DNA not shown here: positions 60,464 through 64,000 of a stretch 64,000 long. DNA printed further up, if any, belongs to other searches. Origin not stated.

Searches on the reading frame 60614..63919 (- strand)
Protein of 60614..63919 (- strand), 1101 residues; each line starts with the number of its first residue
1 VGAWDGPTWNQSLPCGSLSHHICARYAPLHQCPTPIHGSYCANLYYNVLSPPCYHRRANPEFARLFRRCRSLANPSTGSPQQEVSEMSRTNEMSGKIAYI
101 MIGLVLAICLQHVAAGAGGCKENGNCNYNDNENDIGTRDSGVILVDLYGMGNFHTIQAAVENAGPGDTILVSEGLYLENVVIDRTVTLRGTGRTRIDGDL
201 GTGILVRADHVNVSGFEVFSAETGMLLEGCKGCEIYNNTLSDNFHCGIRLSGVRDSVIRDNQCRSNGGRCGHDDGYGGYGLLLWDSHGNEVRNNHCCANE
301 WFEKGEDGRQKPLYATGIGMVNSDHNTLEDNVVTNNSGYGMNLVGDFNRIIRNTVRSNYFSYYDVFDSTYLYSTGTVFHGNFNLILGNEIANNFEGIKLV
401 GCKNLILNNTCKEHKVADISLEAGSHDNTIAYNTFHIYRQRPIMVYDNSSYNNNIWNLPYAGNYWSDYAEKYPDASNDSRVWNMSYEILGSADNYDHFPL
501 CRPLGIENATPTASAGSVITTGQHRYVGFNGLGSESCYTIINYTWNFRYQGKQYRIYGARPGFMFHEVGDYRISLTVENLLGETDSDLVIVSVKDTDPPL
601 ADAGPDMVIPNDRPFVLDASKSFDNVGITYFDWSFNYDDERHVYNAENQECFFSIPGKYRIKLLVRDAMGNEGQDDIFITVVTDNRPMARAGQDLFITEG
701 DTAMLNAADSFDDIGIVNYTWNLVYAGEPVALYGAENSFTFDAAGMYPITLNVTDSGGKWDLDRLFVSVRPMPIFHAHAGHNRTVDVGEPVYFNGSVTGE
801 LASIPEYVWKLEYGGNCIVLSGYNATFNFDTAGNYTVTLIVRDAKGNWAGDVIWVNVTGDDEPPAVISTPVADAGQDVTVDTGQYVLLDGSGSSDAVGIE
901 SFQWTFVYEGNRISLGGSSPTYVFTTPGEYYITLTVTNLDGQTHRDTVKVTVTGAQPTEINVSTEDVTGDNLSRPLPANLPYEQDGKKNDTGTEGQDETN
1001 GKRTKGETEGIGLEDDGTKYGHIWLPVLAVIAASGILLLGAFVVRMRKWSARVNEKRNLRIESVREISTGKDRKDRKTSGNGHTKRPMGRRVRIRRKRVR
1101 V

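Call 29: search_protein_families(library=pfam, proteins=[window:60614-63919:-])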
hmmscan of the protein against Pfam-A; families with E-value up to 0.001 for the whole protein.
window:60614-63919:- (1101 aa): 10 families
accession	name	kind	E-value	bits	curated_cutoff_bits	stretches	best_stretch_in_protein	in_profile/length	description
PF18911.6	PKD_4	-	6.8e-50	167.5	27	5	869-952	3-85/85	PKD domain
PF22352.2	K319L-like_PKD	-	2.7e-34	117.4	27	2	874-952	1-84/84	K319L-like, PKD domain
PF05048.19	NosD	-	5.1e-25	88.6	23.6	2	161-367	2-181/212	Periplasmic copper-binding protein (NosD)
PF00801.26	PKD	-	2.1e-24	85.8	23.5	3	880-947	11-76/80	PKD domain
PF13229.12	Beta_helix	-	4e-18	66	25.9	1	203-380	2-155/158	Right handed beta helix region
PF18981.6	InlK_D3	-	2.1e-11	44.2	25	0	819-852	36-69/75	Internalin K domain (D3/D4)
PF07495.19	Y_Y_Y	-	4.1e-08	33.4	26.6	0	806-852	9-57/65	Y_Y_Y domain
PF16820.11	PKD_3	-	5.8e-06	26.5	26.3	0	785-841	15-66/68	PKD-like domain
PF16403.11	Bact_surface_Ig-like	-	2.1e-05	24.9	27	0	925-952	44-71/71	Bacterial surface protein, Ig-like domain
PF02010.21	REJ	-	0.00045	19.4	25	0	535-651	24-149/452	REJ domain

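Call 76: search_protein_families(library=ncbifam, proteins=[window:60614-63919:-], max_evalue=0.001)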
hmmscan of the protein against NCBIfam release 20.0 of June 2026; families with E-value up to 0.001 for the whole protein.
window:60614-63919:- (1101 aa): 5 families
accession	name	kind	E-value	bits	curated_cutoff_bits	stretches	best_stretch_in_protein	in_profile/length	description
TIGR04247.1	NosD_copper_fam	subfamily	3e-26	91.9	300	1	156-469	1-312/377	nitrous oxide reductase family maturation protein NosD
NF038112.1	myxo_dep_M36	subfamily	6.5e-21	73.3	1500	2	508-824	1187-1524/1604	myxosortase-dependent M36 family metallopeptidase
TIGR03804.1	para_beta_helix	repeat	2.7e-15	55.8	19.45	2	224-267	1-43/44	parallel beta-helix repeat protein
NF033932.1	LapB_rpt_80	domain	3.2e-09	37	45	0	833-868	1-35/83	LapB repeat-containing protein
TIGR03769.1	P_ac_wall_RPT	domain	4.7e-05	23.8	30.9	0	922-952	7-39/41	TIGR03769 domain-containing protein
